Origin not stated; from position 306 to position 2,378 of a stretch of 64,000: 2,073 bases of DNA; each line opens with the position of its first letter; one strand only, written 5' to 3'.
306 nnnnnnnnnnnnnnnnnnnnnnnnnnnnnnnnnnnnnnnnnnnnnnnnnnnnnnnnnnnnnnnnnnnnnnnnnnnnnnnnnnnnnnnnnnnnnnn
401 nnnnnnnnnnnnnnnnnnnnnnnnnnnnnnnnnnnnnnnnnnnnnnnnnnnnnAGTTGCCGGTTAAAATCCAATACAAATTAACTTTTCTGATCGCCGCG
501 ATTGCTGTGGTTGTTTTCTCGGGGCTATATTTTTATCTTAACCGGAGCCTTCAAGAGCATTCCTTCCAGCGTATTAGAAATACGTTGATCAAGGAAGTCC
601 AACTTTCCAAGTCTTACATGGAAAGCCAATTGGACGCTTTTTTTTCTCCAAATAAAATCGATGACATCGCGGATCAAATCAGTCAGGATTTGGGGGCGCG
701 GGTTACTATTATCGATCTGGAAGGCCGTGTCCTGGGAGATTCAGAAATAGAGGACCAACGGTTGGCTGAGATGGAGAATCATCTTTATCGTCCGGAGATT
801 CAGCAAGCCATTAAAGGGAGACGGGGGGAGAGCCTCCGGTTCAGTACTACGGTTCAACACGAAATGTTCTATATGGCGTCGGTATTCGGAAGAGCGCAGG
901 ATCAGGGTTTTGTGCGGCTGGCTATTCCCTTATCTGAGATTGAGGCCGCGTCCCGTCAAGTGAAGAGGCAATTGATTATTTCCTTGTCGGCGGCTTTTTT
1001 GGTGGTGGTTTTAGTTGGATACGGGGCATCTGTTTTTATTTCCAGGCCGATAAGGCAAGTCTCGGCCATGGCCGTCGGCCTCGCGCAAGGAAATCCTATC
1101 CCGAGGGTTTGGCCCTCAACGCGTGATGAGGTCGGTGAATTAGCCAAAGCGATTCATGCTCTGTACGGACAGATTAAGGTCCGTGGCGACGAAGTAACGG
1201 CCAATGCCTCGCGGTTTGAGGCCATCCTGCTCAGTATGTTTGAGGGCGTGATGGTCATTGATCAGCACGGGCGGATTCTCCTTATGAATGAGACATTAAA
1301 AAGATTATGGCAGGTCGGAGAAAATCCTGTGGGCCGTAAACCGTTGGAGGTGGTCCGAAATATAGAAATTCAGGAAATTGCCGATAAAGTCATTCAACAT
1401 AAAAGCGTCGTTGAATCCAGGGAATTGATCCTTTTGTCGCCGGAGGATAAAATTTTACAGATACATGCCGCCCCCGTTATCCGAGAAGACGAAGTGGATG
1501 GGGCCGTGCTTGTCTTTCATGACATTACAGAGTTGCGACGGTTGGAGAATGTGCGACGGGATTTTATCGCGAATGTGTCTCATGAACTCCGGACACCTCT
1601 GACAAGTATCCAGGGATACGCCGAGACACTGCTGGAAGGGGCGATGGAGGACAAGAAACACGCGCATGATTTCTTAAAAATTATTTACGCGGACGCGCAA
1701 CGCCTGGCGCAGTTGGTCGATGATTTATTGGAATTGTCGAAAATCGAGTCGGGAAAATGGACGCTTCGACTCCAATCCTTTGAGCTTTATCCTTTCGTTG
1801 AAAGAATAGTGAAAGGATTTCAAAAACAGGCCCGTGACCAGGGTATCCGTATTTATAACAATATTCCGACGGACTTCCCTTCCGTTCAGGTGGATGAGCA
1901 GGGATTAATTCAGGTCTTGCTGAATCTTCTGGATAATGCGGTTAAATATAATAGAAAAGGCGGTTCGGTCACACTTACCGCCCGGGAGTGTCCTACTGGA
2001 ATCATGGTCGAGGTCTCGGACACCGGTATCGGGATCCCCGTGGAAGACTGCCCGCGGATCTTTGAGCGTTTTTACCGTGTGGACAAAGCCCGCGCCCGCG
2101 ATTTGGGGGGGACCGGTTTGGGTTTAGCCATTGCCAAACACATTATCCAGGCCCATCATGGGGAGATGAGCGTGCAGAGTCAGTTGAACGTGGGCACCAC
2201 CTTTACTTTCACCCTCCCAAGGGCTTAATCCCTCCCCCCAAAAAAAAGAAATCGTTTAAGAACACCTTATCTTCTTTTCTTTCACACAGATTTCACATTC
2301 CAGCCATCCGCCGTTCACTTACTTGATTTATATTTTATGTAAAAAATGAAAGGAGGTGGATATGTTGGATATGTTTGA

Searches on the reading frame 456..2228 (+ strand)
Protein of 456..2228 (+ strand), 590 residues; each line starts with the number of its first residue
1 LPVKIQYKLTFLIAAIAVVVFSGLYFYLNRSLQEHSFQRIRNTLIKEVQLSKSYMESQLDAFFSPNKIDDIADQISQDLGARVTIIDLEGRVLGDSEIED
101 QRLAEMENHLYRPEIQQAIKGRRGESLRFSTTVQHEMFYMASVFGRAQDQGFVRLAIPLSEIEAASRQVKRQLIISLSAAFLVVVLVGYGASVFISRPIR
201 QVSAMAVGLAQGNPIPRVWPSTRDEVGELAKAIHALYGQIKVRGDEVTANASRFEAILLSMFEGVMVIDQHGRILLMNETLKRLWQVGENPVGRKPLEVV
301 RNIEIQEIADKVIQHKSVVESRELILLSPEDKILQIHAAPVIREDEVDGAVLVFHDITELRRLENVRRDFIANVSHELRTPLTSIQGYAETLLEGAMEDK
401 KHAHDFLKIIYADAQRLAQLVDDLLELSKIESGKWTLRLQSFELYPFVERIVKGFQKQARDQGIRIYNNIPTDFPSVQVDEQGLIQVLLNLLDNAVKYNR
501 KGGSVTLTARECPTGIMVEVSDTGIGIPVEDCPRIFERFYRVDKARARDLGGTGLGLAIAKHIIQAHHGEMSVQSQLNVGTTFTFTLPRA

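Call 52: find_encoding_contigs(protein=window:456-2228:+, flank=10000, max_places=2)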
Protein window:456-2228:+ (590 aa): 9 contigs read that carry it; 2 places shown.
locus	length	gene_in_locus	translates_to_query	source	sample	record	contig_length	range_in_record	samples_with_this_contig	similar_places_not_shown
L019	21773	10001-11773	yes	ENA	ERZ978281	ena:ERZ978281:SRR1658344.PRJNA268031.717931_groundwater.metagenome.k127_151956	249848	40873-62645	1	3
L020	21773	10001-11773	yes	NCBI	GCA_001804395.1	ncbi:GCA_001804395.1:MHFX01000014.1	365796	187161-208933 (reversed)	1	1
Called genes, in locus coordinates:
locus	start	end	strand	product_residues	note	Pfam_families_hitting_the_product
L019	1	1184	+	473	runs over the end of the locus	PF00890:FAD_binding_2 (weak), PF01134:GIDA (weak), PF01266:DAO (faint), PF07992:Pyr_redox_2, PF12831:FAD_oxidored (weak), PF13738:Pyr_redox_3, PF00070:Pyr_redox, PF02852:Pyr_redox_dim, +3 more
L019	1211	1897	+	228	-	PF09335:VTT_dom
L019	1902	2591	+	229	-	PF00535:Glycos_transf_2, PF10111:Glyco_tranf_2_2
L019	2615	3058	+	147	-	PF02635:DsrE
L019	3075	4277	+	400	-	PF02683:DsbD_TM, PF13386:DsbD_2 (weak), PF00085:Thioredoxin, PF13899:Thioredoxin_7, PF13098:Thioredoxin_2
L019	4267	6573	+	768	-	PF03190:Thioredox_DsbH, PF13899:Thioredoxin_7, PF07470:Glyco_hydro_88 (faint), PF07221:GlcNAc_2-epim (faint)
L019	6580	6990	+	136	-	-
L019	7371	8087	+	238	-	PF17194:AbiEi_3_N, PF11459:AbiEi_3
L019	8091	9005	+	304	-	PF08843:AbiEii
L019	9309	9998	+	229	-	PF00072:Response_reg, PF23198:PDE8A_N (weak), PF00486:Trans_reg_C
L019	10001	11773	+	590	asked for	PF16736:sCache_like, PF00989:PAS (weak), PF08448:PAS_4 (weak), PF00512:HisKA, PF02518:HATPase_c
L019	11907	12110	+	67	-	-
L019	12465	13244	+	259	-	PF00005:ABC_tran, PF02463:SMC_N (weak), PF13304:AAA_21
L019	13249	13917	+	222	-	PF01895:PhoU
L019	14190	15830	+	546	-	PF05157:MshEN, PF00437:T2SSE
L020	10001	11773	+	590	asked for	PF16736:sCache_like, PF00989:PAS (weak), PF08448:PAS_4 (weak), PF00512:HisKA, PF02518:HATPase_c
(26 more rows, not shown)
